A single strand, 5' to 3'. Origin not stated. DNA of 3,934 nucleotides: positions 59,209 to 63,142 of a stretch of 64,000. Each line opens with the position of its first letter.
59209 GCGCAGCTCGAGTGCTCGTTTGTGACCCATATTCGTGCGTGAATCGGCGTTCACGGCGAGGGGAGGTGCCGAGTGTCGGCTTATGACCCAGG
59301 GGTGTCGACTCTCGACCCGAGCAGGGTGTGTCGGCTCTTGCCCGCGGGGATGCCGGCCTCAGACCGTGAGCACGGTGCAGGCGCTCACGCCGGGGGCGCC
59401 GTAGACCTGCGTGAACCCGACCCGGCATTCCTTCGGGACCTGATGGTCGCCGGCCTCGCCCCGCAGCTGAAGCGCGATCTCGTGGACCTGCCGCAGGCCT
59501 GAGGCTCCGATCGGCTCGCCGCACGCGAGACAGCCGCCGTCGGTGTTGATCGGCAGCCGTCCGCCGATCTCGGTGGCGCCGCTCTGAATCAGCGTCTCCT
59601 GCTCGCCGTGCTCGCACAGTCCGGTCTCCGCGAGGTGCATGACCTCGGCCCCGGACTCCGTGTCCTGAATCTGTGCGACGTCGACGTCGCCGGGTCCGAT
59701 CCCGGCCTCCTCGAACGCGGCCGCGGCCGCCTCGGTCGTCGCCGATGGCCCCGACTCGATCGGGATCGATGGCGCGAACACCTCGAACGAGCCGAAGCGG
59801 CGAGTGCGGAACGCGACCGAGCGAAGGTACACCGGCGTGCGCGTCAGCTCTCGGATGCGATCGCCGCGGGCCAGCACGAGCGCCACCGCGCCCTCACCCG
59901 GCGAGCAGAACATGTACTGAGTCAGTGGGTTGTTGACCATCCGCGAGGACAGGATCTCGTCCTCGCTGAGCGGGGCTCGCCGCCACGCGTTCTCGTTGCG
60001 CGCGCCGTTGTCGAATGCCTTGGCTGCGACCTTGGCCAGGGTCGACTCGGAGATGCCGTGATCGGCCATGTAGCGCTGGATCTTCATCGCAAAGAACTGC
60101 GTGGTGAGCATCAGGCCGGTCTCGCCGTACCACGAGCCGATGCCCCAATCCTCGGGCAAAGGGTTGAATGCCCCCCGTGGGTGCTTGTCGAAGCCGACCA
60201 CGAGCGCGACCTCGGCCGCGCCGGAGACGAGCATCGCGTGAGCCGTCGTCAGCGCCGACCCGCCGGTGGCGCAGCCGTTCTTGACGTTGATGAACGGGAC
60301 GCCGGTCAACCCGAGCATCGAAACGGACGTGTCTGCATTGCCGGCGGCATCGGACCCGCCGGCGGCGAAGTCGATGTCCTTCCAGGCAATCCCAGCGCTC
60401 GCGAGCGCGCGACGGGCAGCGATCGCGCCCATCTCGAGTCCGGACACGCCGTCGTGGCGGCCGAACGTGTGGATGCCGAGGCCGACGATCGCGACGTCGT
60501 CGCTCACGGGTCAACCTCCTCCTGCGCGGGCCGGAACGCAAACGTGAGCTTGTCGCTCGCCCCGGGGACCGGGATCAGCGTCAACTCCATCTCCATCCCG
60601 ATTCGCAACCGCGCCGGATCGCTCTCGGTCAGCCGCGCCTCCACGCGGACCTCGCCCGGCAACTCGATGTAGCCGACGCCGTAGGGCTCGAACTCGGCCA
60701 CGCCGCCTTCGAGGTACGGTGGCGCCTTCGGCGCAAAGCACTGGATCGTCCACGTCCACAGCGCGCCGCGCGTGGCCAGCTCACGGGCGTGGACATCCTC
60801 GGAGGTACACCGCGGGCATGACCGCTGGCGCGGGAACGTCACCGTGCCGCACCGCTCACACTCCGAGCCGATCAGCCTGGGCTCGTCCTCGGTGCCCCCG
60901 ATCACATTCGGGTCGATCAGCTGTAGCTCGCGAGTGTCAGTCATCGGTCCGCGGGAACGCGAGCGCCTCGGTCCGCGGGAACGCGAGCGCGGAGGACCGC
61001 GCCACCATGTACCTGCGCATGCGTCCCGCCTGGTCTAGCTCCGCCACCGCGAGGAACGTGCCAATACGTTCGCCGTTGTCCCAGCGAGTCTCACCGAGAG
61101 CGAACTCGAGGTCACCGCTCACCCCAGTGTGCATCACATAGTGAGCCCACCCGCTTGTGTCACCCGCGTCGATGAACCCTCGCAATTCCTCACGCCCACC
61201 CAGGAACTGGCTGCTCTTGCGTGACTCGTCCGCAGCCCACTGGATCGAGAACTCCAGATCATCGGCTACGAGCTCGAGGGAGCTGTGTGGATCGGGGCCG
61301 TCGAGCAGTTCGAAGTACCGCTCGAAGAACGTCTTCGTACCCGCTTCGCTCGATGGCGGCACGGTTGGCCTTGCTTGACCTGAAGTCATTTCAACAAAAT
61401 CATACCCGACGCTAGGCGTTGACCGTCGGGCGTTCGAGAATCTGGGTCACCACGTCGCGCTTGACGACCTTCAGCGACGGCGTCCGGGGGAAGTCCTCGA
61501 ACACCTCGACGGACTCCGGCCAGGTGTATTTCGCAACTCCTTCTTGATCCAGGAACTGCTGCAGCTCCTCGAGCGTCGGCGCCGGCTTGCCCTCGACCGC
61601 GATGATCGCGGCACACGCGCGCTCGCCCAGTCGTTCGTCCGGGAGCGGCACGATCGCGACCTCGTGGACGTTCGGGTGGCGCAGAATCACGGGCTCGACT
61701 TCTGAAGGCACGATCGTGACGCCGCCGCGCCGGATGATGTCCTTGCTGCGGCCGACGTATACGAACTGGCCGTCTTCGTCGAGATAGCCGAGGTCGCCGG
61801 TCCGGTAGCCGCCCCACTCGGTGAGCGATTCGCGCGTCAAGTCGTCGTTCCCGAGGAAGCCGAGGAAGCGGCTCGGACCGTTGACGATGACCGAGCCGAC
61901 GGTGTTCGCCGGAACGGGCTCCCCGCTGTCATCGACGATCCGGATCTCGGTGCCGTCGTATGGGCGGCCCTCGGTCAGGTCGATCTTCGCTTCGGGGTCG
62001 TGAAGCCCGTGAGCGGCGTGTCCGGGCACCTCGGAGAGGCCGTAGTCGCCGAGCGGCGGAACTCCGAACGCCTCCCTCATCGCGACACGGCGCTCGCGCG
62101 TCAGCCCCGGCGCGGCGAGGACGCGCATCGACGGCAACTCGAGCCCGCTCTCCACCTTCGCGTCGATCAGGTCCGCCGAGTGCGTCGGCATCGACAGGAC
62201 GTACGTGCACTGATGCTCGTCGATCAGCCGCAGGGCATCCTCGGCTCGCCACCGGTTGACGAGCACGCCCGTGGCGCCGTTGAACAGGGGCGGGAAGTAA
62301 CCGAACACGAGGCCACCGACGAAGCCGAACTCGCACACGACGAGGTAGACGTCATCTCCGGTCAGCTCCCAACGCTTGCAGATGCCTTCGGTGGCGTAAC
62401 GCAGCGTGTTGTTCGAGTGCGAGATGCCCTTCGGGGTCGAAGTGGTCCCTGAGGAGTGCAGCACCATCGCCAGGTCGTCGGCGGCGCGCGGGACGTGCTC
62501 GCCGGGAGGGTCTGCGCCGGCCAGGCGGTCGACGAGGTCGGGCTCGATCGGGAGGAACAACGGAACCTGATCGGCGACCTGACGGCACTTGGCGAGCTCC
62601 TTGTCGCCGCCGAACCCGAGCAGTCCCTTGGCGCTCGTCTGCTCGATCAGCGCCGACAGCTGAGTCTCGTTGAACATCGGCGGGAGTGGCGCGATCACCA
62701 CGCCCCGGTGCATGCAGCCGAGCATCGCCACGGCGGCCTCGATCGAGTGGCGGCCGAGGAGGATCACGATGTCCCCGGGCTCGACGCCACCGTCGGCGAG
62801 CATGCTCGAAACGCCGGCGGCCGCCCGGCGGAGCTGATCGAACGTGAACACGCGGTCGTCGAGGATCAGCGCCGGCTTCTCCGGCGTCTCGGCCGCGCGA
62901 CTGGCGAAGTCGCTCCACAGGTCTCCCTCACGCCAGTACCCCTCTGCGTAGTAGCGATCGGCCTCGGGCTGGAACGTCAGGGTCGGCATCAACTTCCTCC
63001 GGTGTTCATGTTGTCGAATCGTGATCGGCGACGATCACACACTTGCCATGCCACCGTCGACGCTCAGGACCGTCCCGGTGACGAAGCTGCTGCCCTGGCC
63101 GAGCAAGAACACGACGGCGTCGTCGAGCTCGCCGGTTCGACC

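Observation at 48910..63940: A 16-bp palindrome, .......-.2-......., marks nearly every promoter of a 15-kb island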

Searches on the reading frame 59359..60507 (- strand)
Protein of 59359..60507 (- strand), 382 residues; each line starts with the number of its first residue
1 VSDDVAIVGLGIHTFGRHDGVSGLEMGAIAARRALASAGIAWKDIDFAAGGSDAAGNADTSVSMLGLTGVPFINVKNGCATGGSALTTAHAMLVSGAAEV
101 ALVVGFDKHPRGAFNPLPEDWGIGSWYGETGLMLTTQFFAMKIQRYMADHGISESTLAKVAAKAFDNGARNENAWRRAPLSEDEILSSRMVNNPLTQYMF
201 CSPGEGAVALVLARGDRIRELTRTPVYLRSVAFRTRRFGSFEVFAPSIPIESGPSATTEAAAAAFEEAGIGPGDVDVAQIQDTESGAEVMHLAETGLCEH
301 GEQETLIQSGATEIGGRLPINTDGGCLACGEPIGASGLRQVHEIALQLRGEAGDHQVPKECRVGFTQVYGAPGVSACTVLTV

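Call 6: search_protein_families(library=pfam, proteins=[window:59359-60507:-])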
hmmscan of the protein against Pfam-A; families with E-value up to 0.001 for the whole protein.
window:59359-60507:- (382 aa): 4 families
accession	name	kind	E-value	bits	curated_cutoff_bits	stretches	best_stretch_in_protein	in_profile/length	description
PF22691.2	Thiolase_C_1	-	9e-35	120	28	1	255-379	18-140/144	Thiolase C-terminal domain-like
PF00108.29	Thiolase_N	-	1.2e-07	31.9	26.4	1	13-174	9-190/260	Thiolase, N-terminal domain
PF02803.24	Thiolase_C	-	1.2e-07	31.8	27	1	258-362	25-111/123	Thiolase, C-terminal domain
PF08545.16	ACP_syn_III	-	0.0002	21.6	24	0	75-109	3-37/80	3-Oxoacyl-[acyl-carrier-protein (ACP)] synthase III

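Call 25: search_protein_families(library=ncbifam, proteins=[window:59359-60507:-], max_evalue=1e-8)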
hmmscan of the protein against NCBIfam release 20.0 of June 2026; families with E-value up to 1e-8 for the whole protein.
window:59359-60507:- (382 aa): 19 families
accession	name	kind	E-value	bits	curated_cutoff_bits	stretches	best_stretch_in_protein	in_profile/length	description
NF004715.0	PRK06059.1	equivalog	1.5e-71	241.5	424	1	2-378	3-395/399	lipid-transfer protein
NF004720.0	PRK06064.1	subfamily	2e-65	221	420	1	3-378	2-382/389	thiolase domain-containing protein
NF006102.0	PRK08256.1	subfamily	3e-65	220.8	436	1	1-378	1-388/394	lipid-transfer protein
NF004810.0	PRK06157.1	equivalog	1.7e-57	195.4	403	1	2-379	6-392/400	acetyl-CoA acetyltransferase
NF009228.0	PRK12578.1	subfamily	4.2e-56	190.2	485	1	2-373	2-377/387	thiolase domain-containing protein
NF004811.0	PRK06158.1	subfamily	1.8e-52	178.7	421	1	4-370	9-367/384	acetyl-CoA acetyltransferase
NF006180.0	PRK08313.1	subfamily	1e-49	169.4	514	1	3-371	4-372/389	thiolase domain-containing protein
NF053570.1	AcCoTHIOL_METTL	equivalog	2e-48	165.2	600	1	4-378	3-378/385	acetyl-CoA acetyltransferase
NF005704.0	PRK07516.1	subfamily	4.1e-44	151.1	412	1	4-370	3-375/389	thiolase domain-containing protein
NF053628.1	BnzsclthlBbsBGT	equivalog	2.6e-43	148.3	750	1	3-371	5-370/389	benzoylsuccinyl-CoA thiolase subunit BbsB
NF005892.0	PRK07855.1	subfamily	2.6e-42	145.1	469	1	2-372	5-381/390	lipid-transfer protein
NF004721.0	PRK06065.1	equivalog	2.9e-39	135.1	455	1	3-379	10-388/393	thiolase domain-containing protein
NF006010.0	PRK08142.1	subfamily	3.4e-38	131.4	462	1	7-370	9-371/388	thiolase domain-containing protein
NF004982.0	PRK06365.1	equivalog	3e-36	125.4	695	1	64-356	84-396/430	thiolase domain-containing protein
NF004722.0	PRK06066.1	equivalog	8.5e-34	117.2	516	1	140-361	147-364/385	thiolase domain-containing protein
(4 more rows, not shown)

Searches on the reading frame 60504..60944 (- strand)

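Call 6: search_protein_families(library=pfam, proteins=[window:60504-60944:-])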
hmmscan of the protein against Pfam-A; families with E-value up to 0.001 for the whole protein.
window:60504-60944:- (146 aa): 2 families
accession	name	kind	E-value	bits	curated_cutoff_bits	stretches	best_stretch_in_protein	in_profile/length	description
PF01796.24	OB_ChsH2_C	-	5.7e-15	55.4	27.1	1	54-122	2-63/65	ChsH2, C-terminal OB-fold domain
PF12172.15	zf-ChsH2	-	2.1e-09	37.4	23.2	1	20-51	5-36/37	ChsH2, rubredoxin-like zinc ribbon domain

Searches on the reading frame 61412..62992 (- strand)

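Call 6: search_protein_families(library=pfam, proteins=[window:61412-62992:-])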
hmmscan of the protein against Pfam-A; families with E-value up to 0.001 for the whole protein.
window:61412-62992:- (526 aa): 2 families
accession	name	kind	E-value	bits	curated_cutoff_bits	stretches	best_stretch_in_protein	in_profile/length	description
PF00501.34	AMP-binding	-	3.5e-60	204.3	29.9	1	29-379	1-383/384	AMP-binding enzyme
PF13193.12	AMP-binding_C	-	2.3e-11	44.9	24.5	1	431-508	1-76/76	AMP-binding enzyme C-terminal domain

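Call 25: search_protein_families(library=ncbifam, proteins=[window:61412-62992:-], max_evalue=1e-8)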
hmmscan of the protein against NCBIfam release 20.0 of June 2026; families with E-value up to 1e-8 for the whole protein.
window:61412-62992:- (526 aa): 98 families (the best 25 are shown)
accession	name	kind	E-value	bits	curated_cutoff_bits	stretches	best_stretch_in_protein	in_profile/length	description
NF004758.0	PRK06087.1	equivalog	8.9e-88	295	736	1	1-521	1-538/548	medium-chain fatty-acid--CoA ligase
NF004837.0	PRK06187.1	subfamily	9.5e-77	258.4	476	1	30-519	15-523/531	long-chain-fatty-acid--CoA ligase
TIGR03208.1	cyc_hxne_CoA_lg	equivalog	2.1e-71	241.3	792.3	1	9-511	8-533/538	cyclohexanecarboxylate-CoA ligase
NF006181.0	PRK08314.1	subfamily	2.5e-67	227.4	705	2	168-514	200-550/563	long-chain-fatty-acid--CoA ligase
NF004511.1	PRK05852.1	equivalog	7.6e-61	206.3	650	1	31-508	7-494/505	FadD7 family fatty acid--CoA ligase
NF005801.1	PRK07656.1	equivalog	3e-60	204.3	657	1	31-513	9-498/500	FadD3 family acyl-CoA ligase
TIGR02275.1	DHB_AMP_lig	equivalog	4.7e-60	203.4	723.55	1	11-512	11-523/526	(2,3-dihydroxybenzoyl)adenylate synthase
NF005702.0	PRK07514.1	subfamily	1.5e-59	201.7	558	1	24-512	4-494/506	malonyl-CoA synthase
NF006182.0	PRK08316.1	subfamily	2.3e-59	201.3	663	1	30-517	17-516/523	fatty acyl-CoA synthetase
NF005858.0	PRK07787.1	subfamily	3.2e-58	197.3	575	1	32-515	10-469/471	acyl-CoA synthetase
NF004822.0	PRK06178.1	equivalog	4.7e-56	190.6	782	1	153-518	194-567/571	acyl-CoA synthetase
NF052269.1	Staph_lig_FadD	equivalog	5.6e-54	183.3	650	1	30-517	7-492/499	long-chain-fatty-acid--CoA ligase FadD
NF005676.0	PRK07470.1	equivalog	2.9e-52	178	774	1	31-524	28-535/544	acyl-CoA synthetase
NF008192.1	PRK10946.1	equivalog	5.7e-52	176.7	783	1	11-518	12-529/534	(2,3-dihydroxybenzoyl)adenylate synthase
TIGR01733.1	AA-adenyl-dom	subfamily_domain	3.6e-51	174.2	317.4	1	50-446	1-408/409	amino acid adenylation domain-containing protein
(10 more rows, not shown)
